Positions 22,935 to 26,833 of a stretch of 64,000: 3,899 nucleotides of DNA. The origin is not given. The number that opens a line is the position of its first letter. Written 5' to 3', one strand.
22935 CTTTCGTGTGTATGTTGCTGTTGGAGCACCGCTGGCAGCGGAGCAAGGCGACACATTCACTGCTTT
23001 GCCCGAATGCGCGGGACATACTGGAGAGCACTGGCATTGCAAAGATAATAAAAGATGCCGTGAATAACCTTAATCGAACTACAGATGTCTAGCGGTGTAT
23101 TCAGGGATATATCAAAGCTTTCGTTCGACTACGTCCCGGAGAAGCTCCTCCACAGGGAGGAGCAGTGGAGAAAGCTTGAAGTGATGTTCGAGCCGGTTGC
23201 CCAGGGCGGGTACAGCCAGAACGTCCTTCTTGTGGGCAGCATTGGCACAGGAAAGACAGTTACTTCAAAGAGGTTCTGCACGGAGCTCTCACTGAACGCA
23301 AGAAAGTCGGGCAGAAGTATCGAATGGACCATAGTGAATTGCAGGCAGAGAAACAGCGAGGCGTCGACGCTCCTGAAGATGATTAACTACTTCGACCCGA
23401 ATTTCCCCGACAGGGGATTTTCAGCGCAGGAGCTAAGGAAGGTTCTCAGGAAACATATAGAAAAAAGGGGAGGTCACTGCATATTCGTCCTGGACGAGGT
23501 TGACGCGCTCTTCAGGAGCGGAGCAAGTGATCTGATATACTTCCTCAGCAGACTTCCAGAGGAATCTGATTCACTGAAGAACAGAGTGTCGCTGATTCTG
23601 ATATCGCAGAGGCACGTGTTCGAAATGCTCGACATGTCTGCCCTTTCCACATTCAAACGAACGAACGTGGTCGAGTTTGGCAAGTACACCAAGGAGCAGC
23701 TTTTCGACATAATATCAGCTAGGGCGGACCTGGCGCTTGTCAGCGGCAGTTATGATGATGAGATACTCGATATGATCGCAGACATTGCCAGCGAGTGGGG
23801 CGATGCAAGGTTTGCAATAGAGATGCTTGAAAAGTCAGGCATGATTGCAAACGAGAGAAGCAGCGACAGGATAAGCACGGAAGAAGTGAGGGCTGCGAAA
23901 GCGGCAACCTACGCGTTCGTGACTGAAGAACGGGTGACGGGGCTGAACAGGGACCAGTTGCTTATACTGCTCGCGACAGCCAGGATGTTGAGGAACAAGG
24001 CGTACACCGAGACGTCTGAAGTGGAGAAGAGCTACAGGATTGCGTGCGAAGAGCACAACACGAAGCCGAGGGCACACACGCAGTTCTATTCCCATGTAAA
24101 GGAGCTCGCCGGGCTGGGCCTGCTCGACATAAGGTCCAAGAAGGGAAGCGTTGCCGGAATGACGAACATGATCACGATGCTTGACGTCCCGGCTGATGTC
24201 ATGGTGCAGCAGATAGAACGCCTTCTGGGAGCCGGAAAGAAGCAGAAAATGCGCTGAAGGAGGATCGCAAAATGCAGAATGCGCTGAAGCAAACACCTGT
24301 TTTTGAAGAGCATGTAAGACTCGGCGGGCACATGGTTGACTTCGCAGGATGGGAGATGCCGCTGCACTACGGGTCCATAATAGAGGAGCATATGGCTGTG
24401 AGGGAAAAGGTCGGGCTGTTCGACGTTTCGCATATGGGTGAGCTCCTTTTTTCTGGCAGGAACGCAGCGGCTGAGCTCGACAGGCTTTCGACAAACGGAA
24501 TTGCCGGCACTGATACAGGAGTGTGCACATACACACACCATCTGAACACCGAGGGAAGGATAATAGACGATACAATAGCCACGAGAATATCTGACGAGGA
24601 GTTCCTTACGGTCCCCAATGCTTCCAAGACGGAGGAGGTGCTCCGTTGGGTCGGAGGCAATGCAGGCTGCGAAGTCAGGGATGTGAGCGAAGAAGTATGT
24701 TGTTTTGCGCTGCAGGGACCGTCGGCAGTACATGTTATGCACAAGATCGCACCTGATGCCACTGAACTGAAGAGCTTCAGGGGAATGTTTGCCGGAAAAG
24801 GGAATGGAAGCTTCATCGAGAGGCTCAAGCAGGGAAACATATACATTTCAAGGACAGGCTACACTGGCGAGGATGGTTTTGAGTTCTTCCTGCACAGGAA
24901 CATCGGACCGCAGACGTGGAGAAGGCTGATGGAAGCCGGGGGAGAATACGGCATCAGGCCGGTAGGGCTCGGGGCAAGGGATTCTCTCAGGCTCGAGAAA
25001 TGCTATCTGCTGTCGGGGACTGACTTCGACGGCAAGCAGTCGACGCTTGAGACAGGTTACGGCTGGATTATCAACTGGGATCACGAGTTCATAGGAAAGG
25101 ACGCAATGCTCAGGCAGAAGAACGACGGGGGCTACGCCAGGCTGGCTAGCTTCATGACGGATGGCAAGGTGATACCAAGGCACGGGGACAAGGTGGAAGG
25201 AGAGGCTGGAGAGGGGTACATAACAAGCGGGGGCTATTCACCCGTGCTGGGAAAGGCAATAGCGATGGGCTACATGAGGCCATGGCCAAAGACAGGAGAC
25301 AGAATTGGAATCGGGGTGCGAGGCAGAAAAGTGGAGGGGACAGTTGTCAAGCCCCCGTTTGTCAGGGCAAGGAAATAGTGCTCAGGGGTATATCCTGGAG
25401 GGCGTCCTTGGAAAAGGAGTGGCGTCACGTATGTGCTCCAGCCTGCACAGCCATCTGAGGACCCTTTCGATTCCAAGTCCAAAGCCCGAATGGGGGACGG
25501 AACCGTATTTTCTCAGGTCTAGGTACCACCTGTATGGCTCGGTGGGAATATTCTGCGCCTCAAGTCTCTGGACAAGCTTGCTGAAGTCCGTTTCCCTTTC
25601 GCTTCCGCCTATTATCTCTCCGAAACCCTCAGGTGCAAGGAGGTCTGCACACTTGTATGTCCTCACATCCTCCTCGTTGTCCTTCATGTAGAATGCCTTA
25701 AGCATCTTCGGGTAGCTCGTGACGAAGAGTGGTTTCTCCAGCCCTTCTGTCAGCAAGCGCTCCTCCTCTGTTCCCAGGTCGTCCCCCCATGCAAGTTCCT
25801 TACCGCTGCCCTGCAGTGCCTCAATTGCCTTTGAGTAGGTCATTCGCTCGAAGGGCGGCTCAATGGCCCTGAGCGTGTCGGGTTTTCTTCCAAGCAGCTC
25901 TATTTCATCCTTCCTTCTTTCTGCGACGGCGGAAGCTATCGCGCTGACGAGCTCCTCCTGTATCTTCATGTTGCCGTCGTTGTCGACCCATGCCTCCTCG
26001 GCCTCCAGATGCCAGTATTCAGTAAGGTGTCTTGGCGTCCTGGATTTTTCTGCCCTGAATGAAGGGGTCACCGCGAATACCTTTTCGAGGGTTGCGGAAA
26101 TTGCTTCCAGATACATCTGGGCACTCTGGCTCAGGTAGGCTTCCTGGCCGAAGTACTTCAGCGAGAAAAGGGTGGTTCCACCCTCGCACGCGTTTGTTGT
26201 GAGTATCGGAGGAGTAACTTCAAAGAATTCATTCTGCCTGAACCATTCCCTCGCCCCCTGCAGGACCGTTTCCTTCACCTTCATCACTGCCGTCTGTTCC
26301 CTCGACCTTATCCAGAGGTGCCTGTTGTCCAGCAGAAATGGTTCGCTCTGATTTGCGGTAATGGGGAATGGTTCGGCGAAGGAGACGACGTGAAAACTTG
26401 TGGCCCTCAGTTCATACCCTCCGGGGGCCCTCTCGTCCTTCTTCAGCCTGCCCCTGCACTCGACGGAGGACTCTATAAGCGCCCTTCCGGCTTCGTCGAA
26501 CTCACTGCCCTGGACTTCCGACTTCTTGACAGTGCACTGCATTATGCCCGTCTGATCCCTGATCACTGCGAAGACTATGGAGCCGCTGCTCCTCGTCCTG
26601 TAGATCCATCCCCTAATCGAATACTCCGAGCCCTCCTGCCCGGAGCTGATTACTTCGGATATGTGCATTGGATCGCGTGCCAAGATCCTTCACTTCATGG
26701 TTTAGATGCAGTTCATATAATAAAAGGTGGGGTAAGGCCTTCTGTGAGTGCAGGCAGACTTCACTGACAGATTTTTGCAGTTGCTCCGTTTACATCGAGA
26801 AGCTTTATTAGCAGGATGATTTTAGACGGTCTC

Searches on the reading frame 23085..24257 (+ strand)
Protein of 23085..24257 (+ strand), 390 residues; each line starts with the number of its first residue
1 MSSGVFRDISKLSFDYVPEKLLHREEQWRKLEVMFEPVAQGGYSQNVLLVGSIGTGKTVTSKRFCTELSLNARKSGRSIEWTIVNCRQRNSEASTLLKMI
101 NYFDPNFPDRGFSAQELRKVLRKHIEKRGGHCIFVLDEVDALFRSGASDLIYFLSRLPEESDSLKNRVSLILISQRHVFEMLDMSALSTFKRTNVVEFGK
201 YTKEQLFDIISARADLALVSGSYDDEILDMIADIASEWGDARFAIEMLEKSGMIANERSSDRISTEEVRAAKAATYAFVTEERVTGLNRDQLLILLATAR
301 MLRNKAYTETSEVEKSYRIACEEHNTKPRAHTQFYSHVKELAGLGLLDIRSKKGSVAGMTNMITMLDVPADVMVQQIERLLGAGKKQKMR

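Call 3: search_protein_families(library=pfam, proteins=[window:23085-24257:+], max_evalue=1)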
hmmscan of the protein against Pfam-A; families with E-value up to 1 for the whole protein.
window:23085-24257:+ (390 aa): 22 families
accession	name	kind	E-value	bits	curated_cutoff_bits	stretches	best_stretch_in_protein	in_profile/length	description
PF22703.2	Cdc6_lid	-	2.9e-21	75.5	27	1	208-272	2-67/68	Cdc6 AAA+ ATPase-type lid domain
PF09079.17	Cdc6_C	-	7.1e-15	55.2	25.1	1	282-372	1-93/96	CDC6, C terminal winged helix domain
PF13191.12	AAA_16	-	1.3e-11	45.7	32.6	1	20-161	1-162/167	AAA ATPase domain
PF13401.12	AAA_22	-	6.8e-10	39.8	27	1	45-182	6-130/130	AAA domain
PF00004.35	AAA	-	7.1e-10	39.9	21.2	1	47-193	1-126/131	ATPase family associated with various cellular activities (AAA)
PF22606.2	Cdc6-ORC-like_ATPase_lid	-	0.00025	21.3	27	1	201-251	1-52/60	Cdc6/ORC-like, ATPase lid domain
PF17856.7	TIP49_C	-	0.0022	18.5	24.5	1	223-272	13-61/66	TIP49 AAA-lid domain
PF06745.19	ATPase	-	0.0024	17.7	26.6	1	40-67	13-42/231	KaiC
PF05729.18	NACHT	-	0.0026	18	26.7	1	47-146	3-97/167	NACHT domain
PF05621.17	TniB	-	0.0057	16.6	22.4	1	44-158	35-147/189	Bacterial TniB protein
PF12775.13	AAA_7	-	0.006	16.6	25.8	1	44-69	33-58/181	P-loop containing dynein motor region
PF16193.11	AAA_assoc_2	-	0.0079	16.9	34.3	1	223-271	7-54/81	AAA C-terminal domain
PF07728.20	AAA_5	-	0.0094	16.4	22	1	46-142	1-78/139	AAA domain (dynein-related subfamily)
PF20720.3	nSTAND3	-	0.011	15.9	27.2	0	46-92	19-56/155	Novel STAND NTPase 3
PF24883.2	NPHP3_N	-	0.012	16.3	24.8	1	44-100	22-72/164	Nephrocystin 3, N-terminal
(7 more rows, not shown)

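Call 4: search_protein_families(library=ncbifam, proteins=[window:23085-24257:+], max_evalue=1)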
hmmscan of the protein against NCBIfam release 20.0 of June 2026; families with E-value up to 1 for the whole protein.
window:23085-24257:+ (390 aa): 8 families
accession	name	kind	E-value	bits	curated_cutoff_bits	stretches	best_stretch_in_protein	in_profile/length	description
TIGR02928.1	TIGR02928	subfamily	1.4e-80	270.9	181.3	1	5-364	1-365/366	orc1/cdc6 family replication initiation protein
NF001623.0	PRK00411.1-1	equivalog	7.4e-77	258.8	311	1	3-381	15-403/411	ORC1-type DNA replication protein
NF001625.0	PRK00411.1-3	equivalog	2e-53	181.6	501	1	4-366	19-383/415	ORC1-type DNA replication protein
NF001624.0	PRK00411.1-2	subfamily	5.8e-46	157.1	354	1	5-365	13-361/374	ORC1-type DNA replication protein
NF001626.0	PRK00411.1-5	equivalog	2e-34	119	417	1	4-291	15-299/374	ORC1-type DNA replication protein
NF003226.0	PRK04195.1-1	equivalog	0.08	11.9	588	1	193-250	156-206/405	replication factor C large subunit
NF010553.0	PRK13947.1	equivalog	0.094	12.9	204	1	45-72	2-29/173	shikimate kinase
TIGR02397.1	dnaX_nterm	equivalog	0.2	10.9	250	0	43-251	35-222/355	DNA polymerase III subunit gamma/tau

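Call 14: find_related_loci(query=window:23085-24257:+, collection=genome_contigs, flank=10000)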
Query window:23085-24257:+ (390 aa) in genome_contigs; peptide patterns used: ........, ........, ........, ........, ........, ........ (x = any residue, [..] = any of these).
36 stretches matched a pattern; 8 encode a relative of the query (tblastn E <= 1e-3); 6 distinct loci.
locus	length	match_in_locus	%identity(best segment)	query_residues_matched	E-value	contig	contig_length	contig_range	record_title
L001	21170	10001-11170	92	1-390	0e+0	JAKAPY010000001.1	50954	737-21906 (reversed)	MAG: Thermoplasmata archaeon isolate YF1.bin95 NODE_625_length_50954_cov_1.520255, whole genome shotgun sequence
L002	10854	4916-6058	91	1-381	0e+0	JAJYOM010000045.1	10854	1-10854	MAG: Thermoplasmata archaeon isolate DBS2-5.bin48 NODE_7615_length_10854_cov_1.930083, whole genome shotgun sequence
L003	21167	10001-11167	74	1-390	0e+0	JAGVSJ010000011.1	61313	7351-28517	MAG: Candidatus Sysuiplasma superficiale isolate YP2-bin.285 YP2_2.85_11, whole genome shotgun sequence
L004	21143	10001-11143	91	1-381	0e+0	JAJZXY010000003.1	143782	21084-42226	MAG: Thermoplasmata archaeon isolate TL1-5.bin102 NODE_51_length_143782_cov_10.308009, whole genome shotgun sequence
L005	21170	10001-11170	92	1-390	0e+0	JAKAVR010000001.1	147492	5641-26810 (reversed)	MAG: Thermoplasmata archaeon isolate YP4.bin116 NODE_117_length_147492_cov_3.994700, whole genome shotgun sequence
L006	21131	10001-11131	51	5-381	1e-132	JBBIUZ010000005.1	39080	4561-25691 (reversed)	MAG: Methanobacteriota archaeon isolate FAS170219_bin_65 NODE_1092_length_39080_cov_4.172428, whole genome shotgun seque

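Call 96: search_protein_families(library=pfam, proteins=[L006:4162-5082:+, L006:5594-7027:-, L006:7215-7853:+, L006:7855-8847:+, L006:8445-9017:-, L006:9494-9892:-, L006:11866-13011:+, L006:13008-14057:+, L006:16970-20068:-], max_evalue=0.0001)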
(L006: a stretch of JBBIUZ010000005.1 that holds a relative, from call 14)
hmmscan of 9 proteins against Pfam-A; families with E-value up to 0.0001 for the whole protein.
L006:4162-5082:+ (306 aa): 2 families
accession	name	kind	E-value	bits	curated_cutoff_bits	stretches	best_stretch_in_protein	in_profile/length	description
PF03439.18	Spt5-NGN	-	2e-15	56.9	22.4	1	163-240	3-84/84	Early transcription elongation factor of RNA pol II, NGN section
PF00467.35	KOW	-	7.9e-09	35.4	22.3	1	251-282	1-32/32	KOW motif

L006:5594-7027:- (477 aa): 10 families
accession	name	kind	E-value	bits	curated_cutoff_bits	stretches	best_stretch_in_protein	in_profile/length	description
PF07992.20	Pyr_redox_2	-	4.6e-64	217.1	26.1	1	13-310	2-284/291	Pyridine nucleotide-disulphide oxidoreductase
PF00070.33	Pyr_redox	-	3.2e-23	82.5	22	1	165-244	1-81/82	Pyridine nucleotide-disulphide oxidoreductase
PF02852.28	Pyr_redox_dim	-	7.5e-17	62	25.3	1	356-451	9-103/110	Pyridine nucleotide-disulphide oxidoreductase, dimerisation domain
PF13738.12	Pyr_redox_3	-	2.2e-14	53.8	30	1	161-301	162-305/305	Pyridine nucleotide-disulphide oxidoreductase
PF01266.30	DAO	-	2.6e-11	44.1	27.9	0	206-275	150-214/353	FAD dependent oxidoreductase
PF03486.20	HI0933_like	-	2.2e-09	37.5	50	0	68-127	110-168/244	HI0933-like protein Rossmann domain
PF13450.12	NAD_binding_8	-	1.6e-08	35.2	21.9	0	16-47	1-30/68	NAD(P)-binding Rossmann-like domain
PF00890.30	FAD_binding_2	-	2.5e-08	34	20.4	1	207-274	144-212/414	FAD binding domain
PF13434.12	Lys_Orn_oxgnase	-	9.9e-07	28.6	21.3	0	92-193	120-218/339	L-lysine 6-monooxygenase/L-ornithine 5-monooxygenase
PF13241.12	NAD_binding_7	-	2.3e-05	25.4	22.1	0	160-193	4-37/104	Putative NAD(P)-binding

L006:7215-7853:+ (212 aa): 1 family
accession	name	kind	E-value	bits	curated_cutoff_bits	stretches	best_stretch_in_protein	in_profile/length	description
PF00687.26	Ribosomal_L1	-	2.5e-53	181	32.2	1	17-207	4-198/198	Ribosomal protein L1p/L10e family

L006:7855-8847:+ (330 aa): 2 families
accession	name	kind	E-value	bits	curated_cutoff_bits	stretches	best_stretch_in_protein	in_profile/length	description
PF00466.25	Ribosomal_L10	-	1.8e-20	73.3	22.8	1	6-103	4-98/100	Ribosomal protein L10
PF17777.6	RL10P_insert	-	2e-16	60.1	29.1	1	109-179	1-71/71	Insertion domain in 60S ribosomal protein L10P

L006:8445-9017:- (190 aa): 0 families

L006:9494-9892:- (132 aa): 0 families

L006:11866-13011:+ (381 aa): 2 families
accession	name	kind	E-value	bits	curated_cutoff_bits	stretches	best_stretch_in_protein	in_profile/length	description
PF01571.26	GCV_T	-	1.5e-76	257.5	25.6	1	6-280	1-255/255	Aminomethyltransferase folate-binding domain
PF08669.17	GCV_T_C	-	2.2e-22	79.2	25.9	1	304-380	2-79/80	Glycine cleavage T-protein C-terminal barrel domain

L006:13008-14057:+ (349 aa): 3 families
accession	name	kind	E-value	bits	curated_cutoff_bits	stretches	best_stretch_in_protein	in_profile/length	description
PF05343.19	Peptidase_M42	-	2.1e-87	293.3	23.2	1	45-334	1-292/292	M42 glutamyl aminopeptidase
PF01546.33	Peptidase_M20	-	1.3e-07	32.2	24.6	1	169-340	26-205/206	Peptidase family M20/M25/M40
PF04389.22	Peptidase_M28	-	3.4e-06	27.4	21.3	1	177-236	32-97/193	Peptidase family M28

L006:16970-20068:- (1032 aa): 4 families
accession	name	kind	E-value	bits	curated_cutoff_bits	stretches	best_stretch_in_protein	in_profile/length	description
PF00133.28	tRNA-synt_1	-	5.8e-98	328.8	22.7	1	20-629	2-412/414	tRNA synthetases class I (I, L, M and V)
PF19302.4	DUF5915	-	8.1e-35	120.6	27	1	839-1028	2-193/195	Domain of unknown function (DUF5915)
PF08264.19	Anticodon_1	-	9.8e-30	103.8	25.1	1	675-821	1-146/148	Anticodon-binding domain of tRNA ligase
PF09334.17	tRNA-synt_1g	-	6e-11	42.2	20.1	1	51-197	9-135/391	tRNA synthetases class I (M)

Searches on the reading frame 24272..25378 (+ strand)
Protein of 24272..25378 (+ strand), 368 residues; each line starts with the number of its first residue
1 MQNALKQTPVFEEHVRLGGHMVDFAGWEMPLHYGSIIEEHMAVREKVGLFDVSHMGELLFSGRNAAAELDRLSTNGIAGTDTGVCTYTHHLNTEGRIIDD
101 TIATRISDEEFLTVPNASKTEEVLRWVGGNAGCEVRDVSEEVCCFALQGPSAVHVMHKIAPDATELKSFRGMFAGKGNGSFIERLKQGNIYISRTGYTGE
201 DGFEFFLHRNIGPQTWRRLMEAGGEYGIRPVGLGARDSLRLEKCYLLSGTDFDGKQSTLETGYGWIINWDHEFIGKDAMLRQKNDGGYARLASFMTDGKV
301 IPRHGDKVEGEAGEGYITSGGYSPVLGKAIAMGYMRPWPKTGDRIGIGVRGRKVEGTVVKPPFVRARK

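Call 3: search_protein_families(library=pfam, proteins=[window:24272-25378:+], max_evalue=1)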
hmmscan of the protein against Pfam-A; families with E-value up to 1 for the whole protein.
window:24272-25378:+ (368 aa): 2 families
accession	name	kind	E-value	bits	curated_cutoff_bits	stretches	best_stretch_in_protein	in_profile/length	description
PF01571.26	GCV_T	-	2.5e-76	256.8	25.6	1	12-265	3-254/255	Aminomethyltransferase folate-binding domain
PF08669.17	GCV_T_C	-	1.3e-16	60.7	25.9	1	290-364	2-79/80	Glycine cleavage T-protein C-terminal barrel domain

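Call 74: search_protein_families(library=ncbifam, proteins=[window:24272-25378:+], max_evalue=0.01)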
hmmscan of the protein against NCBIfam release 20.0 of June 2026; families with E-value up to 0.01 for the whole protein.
window:24272-25378:+ (368 aa): 8 families
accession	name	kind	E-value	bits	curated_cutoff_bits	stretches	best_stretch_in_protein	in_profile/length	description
NF001567.0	PRK00389.1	subfamily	3.8e-111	371.5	300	1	5-367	3-356/359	glycine cleavage system aminomethyltransferase GcvT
TIGR00528.1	gcvT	equivalog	4.2e-88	295.7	235.85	1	5-365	1-361/362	glycine cleavage system aminomethyltransferase GcvT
NF010093.0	PRK13579.1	equivalog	1.3e-71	241.3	459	1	3-367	7-367/371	glycine cleavage system aminomethyltransferase GcvT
NF053776.1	TmaoDeMthMsil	equivalog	1.1e-45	156.5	1100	1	8-364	388-754/763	trimethylamine N-oxide demethylase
TIGR01372.1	soxA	subfamily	1.7e-38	132.1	1164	1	5-363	607-986/996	sarcosine oxidase subunit alpha family protein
NF009133.0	PRK12486.1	equivalog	7.9e-30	104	410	1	29-336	37-340/369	dimethylsulfoniopropionate demethylase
NF047633.1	SyrngDmethDesA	equivalog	1.1e-13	50.6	800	1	30-247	30-251/453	syringate O-demethylase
NF047885.1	VanMgalDeMLigM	equivalog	7.1e-12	45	580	1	36-247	35-252/461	vanillate/3-O-methylgallate O-demethylase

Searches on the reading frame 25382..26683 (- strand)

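Call 74: search_protein_families(library=ncbifam, proteins=[window:25382-26683:-], max_evalue=0.01)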
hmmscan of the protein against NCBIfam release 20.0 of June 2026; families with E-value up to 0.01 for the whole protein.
window:25382-26683:- (433 aa): 17 families
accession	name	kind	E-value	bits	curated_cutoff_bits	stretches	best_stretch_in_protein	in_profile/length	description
NF003037.0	PRK03932.1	equivalog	2.1e-147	491.7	414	1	6-432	4-450/451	asparagine--tRNA ligase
TIGR00457.1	asnS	equivalog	1.7e-131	439.2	342.6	1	8-432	4-454/455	asparagine--tRNA ligase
NF003483.0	PRK05159.1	equivalog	6.7e-110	368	353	1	8-433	7-438/438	aspartate--tRNA(Asn) ligase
TIGR00458.1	aspS_nondisc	equivalog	2.7e-91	306.7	368.4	1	12-433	6-428/428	aspartate--tRNA(Asn) ligase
NF005052.0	PRK06462.1-1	equivalog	6.6e-60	203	368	1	122-428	37-347/353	asparagine synthetase A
NF005054.0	PRK06462.1-4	equivalog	2.8e-44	151.5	309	1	124-429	15-313/318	asparagine synthetase A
NF001750.0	PRK00476.1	equivalog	2.5e-37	128.5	443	2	9-289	9-285/590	aspartate--tRNA ligase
TIGR00459.1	aspS_bact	equivalog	1.3e-35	122.8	373.85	2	12-289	10-280/586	aspartate--tRNA ligase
NF001756.1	PRK00484.1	subfamily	2.7e-31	108.8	468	2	16-292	49-323/488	lysine--tRNA ligase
TIGR00499.1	lysS_bact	equivalog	4.5e-22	78.4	427.6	2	18-291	53-325/496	lysine--tRNA ligase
NF009460.0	PRK12820.1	equivalog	2.2e-18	65.7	1379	1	12-289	29-313/723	bifunctional aspartyl-tRNA synthetase/aspartyl/glutamyl-tRNA amidotransferase subunit C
NF002821.0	PRK02983.1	equivalog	2.4e-17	62.3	742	1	12-256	653-902/1102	bifunctional lysylphosphatidylglycerol synthetase/lysine--tRNA ligase LysX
NF005055.0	PRK06462.1-5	equivalog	2.7e-17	62.9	389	1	178-427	83-334/341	asparagine synthetase A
NF005053.0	PRK06462.1-3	equivalog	4.8e-17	62.4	322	1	176-421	13-261/274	asparagine synthetase A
TIGR00462.1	genX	equivalog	5.2e-11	42.5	286.9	1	137-423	4-303/304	EF-P lysine aminoacylase EpmA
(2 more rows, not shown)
